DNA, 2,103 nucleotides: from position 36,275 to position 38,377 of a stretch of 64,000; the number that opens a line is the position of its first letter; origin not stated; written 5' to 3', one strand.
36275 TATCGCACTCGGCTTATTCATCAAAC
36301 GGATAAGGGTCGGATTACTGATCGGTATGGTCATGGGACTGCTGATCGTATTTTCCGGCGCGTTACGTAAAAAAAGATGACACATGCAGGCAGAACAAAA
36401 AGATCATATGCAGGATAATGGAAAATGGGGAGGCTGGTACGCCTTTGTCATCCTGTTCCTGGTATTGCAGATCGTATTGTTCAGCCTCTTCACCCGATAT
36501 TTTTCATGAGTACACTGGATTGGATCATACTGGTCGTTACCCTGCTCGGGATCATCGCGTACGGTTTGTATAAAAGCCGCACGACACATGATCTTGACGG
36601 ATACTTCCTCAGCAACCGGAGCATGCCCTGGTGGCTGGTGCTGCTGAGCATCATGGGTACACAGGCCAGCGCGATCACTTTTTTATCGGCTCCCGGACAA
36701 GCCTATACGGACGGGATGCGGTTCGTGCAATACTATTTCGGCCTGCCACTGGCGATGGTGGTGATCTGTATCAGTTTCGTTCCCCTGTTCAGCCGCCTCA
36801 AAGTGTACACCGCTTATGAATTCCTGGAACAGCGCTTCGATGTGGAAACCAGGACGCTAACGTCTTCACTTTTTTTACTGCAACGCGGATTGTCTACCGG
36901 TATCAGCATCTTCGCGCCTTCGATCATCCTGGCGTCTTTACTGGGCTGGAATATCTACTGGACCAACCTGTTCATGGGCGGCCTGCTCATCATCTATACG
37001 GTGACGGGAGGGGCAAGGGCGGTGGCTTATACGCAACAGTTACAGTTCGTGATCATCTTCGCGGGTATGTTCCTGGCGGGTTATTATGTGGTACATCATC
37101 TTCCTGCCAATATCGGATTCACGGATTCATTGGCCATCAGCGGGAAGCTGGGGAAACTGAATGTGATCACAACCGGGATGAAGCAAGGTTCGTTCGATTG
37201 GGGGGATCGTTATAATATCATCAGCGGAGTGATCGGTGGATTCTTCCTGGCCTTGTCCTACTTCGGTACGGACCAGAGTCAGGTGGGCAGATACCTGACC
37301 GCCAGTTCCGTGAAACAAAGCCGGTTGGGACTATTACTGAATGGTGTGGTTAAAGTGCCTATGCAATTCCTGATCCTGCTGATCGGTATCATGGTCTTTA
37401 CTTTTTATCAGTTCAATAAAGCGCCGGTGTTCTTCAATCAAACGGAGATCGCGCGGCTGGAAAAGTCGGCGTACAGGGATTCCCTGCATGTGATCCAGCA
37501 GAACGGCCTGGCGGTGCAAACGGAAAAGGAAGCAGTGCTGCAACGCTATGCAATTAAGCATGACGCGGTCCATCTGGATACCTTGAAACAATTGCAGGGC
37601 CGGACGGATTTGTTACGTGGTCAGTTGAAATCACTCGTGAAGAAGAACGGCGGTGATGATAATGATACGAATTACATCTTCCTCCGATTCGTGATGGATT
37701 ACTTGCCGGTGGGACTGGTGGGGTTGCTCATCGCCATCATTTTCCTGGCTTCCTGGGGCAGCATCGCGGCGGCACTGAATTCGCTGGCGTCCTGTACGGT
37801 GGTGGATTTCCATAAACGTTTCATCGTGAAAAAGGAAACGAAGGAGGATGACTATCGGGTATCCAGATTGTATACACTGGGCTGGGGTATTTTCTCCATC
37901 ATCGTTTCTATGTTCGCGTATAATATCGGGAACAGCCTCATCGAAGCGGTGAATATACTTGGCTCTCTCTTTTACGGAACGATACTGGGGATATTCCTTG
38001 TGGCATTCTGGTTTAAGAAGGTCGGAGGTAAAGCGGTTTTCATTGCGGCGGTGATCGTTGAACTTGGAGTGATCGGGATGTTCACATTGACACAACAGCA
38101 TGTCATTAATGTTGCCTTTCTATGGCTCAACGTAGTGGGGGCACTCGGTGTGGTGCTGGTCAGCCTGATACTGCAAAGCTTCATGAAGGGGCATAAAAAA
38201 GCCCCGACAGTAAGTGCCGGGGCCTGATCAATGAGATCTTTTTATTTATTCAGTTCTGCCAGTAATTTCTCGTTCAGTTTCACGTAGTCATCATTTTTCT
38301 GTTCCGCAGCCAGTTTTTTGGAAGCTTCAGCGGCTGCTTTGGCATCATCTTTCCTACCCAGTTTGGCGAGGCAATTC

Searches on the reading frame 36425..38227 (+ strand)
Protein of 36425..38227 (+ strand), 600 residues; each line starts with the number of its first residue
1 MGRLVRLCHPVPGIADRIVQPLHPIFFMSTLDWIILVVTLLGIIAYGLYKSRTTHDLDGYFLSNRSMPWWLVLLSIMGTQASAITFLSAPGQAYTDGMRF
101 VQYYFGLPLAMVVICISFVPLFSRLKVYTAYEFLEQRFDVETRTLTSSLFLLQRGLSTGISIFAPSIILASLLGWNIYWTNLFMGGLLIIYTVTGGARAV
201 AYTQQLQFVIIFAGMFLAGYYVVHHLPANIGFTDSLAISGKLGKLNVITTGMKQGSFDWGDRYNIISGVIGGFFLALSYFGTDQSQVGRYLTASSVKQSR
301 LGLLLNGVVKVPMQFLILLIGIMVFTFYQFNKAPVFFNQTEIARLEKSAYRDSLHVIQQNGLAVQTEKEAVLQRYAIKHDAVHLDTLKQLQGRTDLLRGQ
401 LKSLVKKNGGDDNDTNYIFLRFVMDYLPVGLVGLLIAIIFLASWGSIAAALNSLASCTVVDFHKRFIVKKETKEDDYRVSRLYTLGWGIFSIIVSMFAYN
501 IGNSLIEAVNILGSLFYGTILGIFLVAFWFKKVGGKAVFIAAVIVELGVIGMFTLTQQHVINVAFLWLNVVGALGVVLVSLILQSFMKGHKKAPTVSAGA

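Call 99: search_protein_families(library=pfam, proteins=[window:36425-38227:+], max_evalue=0.00001)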
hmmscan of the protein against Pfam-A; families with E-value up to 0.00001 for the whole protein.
window:36425-38227:+ (600 aa): 1 family
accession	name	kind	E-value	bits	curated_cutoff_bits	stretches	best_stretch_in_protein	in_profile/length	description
PF00474.23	SSF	-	1.9e-32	113.1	22.8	2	60-330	1-260/406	Sodium:solute symporter family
